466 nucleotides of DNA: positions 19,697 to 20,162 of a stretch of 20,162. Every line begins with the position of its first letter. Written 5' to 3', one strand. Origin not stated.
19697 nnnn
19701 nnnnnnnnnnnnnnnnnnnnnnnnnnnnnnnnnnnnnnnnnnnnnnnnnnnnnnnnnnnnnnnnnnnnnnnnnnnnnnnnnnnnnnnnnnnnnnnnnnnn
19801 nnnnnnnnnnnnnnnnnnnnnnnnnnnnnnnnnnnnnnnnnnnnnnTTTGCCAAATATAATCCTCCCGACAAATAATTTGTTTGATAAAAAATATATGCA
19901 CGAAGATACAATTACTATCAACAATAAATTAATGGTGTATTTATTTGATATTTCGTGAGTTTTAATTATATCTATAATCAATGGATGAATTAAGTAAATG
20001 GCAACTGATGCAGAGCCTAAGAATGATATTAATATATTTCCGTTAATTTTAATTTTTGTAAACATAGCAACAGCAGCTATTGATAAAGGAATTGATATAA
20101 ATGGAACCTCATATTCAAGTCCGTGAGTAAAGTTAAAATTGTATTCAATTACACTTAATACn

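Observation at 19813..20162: Convergent AT-rich acyltransferase-3 gene beside the tailspike (likely O-antigen-modifying lysogenic conversion)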

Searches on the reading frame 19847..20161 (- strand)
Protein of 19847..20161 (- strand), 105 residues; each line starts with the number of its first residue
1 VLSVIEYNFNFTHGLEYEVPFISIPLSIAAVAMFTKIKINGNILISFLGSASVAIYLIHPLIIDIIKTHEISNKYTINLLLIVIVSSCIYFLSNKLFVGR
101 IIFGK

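Call 8: search_protein_families(library=pfam, proteins=[window:19847-20161:-], max_evalue=1)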
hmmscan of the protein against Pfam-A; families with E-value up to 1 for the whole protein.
seq(105 aa): 1 family
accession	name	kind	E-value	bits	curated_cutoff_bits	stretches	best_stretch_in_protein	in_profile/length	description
PF01757.29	Acyl_transf_3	-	1.7e-05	24.5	31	1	18-85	245-313/326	Acyltransferase domain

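Call 12: search_dna_similar(query=window:19847-20161:-, collection=phages, mode=protein, max_evalue=0.01)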
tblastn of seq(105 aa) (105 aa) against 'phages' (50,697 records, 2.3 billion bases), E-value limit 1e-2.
No match.

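Call 14: find_homologous_proteins(query=window:19847-20161:-, max_evalue=0.001)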
Query seq(105 aa) (105 aa): 1 proteins with E <= 0.001 among 12 candidates.
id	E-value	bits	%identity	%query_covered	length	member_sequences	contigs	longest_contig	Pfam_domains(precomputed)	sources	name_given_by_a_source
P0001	1.6e-45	171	79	100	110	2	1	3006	-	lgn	-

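Call 16: find_encoding_contigs(protein=P0001, flank=10000)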
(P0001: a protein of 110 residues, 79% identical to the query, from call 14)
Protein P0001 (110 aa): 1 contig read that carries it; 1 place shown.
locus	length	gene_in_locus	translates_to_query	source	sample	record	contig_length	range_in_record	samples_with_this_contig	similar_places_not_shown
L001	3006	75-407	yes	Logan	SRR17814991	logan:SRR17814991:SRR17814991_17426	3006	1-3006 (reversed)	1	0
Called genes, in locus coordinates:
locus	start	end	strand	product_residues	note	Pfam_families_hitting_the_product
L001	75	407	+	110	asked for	-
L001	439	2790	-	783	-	-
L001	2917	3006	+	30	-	?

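Call 28: search_protein_families(library=ncbifam, proteins=[window:19847-20161:-, P0001], max_evalue=1)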
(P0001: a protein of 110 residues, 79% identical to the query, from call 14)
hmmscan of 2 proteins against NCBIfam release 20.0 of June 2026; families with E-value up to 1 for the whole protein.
window:19847-20161:- (105 aa): 0 families

P0001 (110 aa): 0 families

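Call 29: search_protein_families(library=phrogs, proteins=[window:19847-20161:-, P0001], max_evalue=0.1)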
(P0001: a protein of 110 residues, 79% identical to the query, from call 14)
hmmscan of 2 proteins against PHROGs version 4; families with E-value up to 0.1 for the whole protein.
window:19847-20161:- (105 aa): 1 family
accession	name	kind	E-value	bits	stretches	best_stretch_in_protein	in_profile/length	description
phrog_3333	-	other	0.00012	22.1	1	7-95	254-348/372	O-acetyltransferase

P0001 (110 aa): 1 family
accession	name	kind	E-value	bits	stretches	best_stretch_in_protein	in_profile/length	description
phrog_3333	-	other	0.00024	21.2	1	6-100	248-348/372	O-acetyltransferase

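Call 30: find_related_loci(query=A1, collection=viral_contigs, flank=6000)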
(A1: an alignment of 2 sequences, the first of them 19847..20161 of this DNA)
Query A1 (105 aa) in viral_contigs; peptide patterns used: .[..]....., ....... (x = any residue, [..] = any of these).
174 stretches matched a pattern, but none encodes a relative of the query by tblastn (E <= 1e-3).

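Call 35: search_protein_representatives(alignment_id=A1)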
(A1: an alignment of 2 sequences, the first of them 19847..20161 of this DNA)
Query: 2 sequences, 110 profile positions. Proteins with E-value up to 0.001 (for the whole library): 1; up to 1e-10: 1; up to 1e-30: 0. The best 1 are listed.
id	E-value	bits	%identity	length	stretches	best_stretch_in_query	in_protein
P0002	8.5e-30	119.4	-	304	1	3-110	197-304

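Call 37: search_protein_families(library=pfam, proteins=[P0002], max_evalue=0.01)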
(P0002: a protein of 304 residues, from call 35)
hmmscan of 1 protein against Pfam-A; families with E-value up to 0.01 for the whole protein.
P0002 (304 aa): 1 family
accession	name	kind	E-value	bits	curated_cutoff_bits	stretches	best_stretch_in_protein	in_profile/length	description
PF01757.29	Acyl_transf_3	-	1.4e-27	97.1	31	1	8-286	3-318/326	Acyltransferase domain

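Call 39: find_encoding_contigs(protein=P0002, flank=10000)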
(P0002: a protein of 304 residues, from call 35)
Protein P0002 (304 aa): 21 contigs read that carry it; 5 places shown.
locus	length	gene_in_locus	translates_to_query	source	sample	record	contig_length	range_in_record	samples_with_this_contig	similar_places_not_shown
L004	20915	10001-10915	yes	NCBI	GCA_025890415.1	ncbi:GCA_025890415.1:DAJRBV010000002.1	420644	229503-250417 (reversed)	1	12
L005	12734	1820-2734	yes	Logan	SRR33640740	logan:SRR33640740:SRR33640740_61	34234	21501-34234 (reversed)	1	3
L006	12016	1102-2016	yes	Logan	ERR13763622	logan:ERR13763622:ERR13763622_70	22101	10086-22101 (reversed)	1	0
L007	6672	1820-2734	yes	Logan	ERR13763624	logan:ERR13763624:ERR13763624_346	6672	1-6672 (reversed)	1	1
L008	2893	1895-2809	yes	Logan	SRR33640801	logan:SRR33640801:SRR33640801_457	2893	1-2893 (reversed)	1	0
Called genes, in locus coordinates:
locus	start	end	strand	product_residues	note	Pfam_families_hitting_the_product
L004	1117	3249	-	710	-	PF00580:UvrD-helicase, PF13245:AAA_19, PF01443:Viral_helicase1 (faint)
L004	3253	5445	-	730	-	PF13175:AAA_15, PF13304:AAA_21, PF20469:OLD-like_TOPRIM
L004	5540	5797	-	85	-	-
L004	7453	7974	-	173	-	PF01797:Y1_Tnp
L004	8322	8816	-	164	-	-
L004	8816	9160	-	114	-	PF13539:Peptidase_M15_4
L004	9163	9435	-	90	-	PF05449:Phage_holin_3_7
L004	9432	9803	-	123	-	PF16931:Phage_holin_8 (weak)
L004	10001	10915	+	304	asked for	PF01757:Acyl_transf_3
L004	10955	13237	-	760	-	-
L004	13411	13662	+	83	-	-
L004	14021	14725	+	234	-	PF09669:Phage_pRha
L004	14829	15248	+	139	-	-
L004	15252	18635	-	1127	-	-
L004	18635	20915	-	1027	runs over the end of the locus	-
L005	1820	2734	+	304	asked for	PF01757:Acyl_transf_3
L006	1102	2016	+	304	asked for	PF01757:Acyl_transf_3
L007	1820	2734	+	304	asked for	PF01757:Acyl_transf_3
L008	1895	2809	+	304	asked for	PF01757:Acyl_transf_3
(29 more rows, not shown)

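Call 44: find_related_loci(query=A3, collection=genome_contigs, flank=8000)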
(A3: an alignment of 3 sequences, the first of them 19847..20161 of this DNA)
Query A3 (105 aa) in genome_contigs; peptide patterns used: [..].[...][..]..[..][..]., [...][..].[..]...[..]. (x = any residue, [..] = any of these).
65 stretches matched a pattern, but none encodes a relative of the query by tblastn (E <= 1e-3).

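Call 45: find_related_loci(query=A3, collection=metagenome_contigs, flank=8000)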
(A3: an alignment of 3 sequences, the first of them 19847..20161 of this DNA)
Query A3 (105 aa) in metagenome_contigs; peptide patterns used: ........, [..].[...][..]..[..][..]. (x = any residue, [..] = any of these).
179 stretches matched a pattern, but none encodes a relative of the query by tblastn (E <= 1e-3).

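Call 51: list_cluster_members(proteins=[P0002, P0001])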
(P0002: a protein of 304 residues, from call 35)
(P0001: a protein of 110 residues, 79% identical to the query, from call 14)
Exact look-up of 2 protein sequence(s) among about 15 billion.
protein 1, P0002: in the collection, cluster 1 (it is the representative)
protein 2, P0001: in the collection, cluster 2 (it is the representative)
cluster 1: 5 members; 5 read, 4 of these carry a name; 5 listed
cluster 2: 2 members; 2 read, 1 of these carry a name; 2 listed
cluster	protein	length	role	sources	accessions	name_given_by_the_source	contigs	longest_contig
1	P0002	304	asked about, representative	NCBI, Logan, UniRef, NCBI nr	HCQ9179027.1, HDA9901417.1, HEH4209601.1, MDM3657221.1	acyltransferase family protein [Proteus mirabilis] | acyltransferase family protein n=1 Tax=Proteus mirabilis TaxID=584 RepID=UPI002577F1E2 | acyltransferase [Proteus mirabilis]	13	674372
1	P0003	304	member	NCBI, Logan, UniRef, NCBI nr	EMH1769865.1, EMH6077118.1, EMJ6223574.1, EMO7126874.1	acyltransferase [Proteus mirabilis] | acyltransferase family protein n=1 Tax=Proteus mirabilis TaxID=584 RepID=UPI00117AAB7B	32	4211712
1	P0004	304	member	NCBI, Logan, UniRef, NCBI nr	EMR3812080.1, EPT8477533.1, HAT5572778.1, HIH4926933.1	TPA: acyltransferase [Proteus mirabilis] | acyltransferase family protein n=1 Tax=Proteus mirabilis TaxID=584 RepID=UPI001A3145AF | acyltransferase [Proteus mirabilis]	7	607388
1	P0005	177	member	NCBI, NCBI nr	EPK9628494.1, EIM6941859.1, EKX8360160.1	acyltransferase family protein, partial [Proteus mirabilis] | acyltransferase family protein [Proteus mirabilis]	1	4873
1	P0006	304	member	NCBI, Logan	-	-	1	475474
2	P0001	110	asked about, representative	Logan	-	-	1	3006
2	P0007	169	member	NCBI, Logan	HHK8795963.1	TPA: acyltransferase family protein [Escherichia coli]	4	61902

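Call 53: find_encoding_contigs(protein=P0007, flank=10000)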
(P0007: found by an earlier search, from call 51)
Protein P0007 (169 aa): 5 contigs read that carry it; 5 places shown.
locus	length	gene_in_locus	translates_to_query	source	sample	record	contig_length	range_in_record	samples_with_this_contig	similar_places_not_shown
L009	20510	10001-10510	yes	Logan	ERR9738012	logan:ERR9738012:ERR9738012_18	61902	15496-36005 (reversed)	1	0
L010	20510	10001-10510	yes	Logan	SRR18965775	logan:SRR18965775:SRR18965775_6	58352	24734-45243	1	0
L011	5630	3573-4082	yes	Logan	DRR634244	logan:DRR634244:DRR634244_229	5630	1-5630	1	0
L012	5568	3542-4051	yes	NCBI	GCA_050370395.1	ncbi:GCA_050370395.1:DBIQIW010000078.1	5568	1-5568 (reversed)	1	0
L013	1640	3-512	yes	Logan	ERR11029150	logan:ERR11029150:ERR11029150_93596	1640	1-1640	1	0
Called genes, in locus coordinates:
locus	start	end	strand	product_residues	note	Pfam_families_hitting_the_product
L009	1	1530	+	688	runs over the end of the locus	PF13089:PP_kinase_N, PF02503:PP_kinase, PF17941:PP_kinase_C_1, PF13091:PLDc_2, PF13090:PP_kinase_C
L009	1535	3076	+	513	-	PF02541:Ppx-GppA, PF21447:Ppx-GppA_III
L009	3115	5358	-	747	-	PF05231:MASE1, PF00563:EAL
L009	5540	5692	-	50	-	-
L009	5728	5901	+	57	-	PF11119:DUF2633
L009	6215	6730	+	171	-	PF05818:TraT (weak), PF13441:Gly-zipper_YMGG (weak), PF05433:Rick_17kDa_Anti (weak)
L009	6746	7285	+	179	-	PF17358:DUF5384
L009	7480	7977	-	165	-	PF10721:DUF2514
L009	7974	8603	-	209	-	PF00182:Glyco_hydro_19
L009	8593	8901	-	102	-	PF05449:Phage_holin_3_7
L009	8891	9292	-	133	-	PF16931:Phage_holin_8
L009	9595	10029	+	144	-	PF01757:Acyl_transf_3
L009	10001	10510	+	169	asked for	PF01757:Acyl_transf_3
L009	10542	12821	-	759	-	-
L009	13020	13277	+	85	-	-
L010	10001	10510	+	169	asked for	PF01757:Acyl_transf_3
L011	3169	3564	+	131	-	PF01757:Acyl_transf_3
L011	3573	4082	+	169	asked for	PF01757:Acyl_transf_3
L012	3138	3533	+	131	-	PF01757:Acyl_transf_3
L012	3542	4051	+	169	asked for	PF01757:Acyl_transf_3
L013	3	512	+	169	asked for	PF01757:Acyl_transf_3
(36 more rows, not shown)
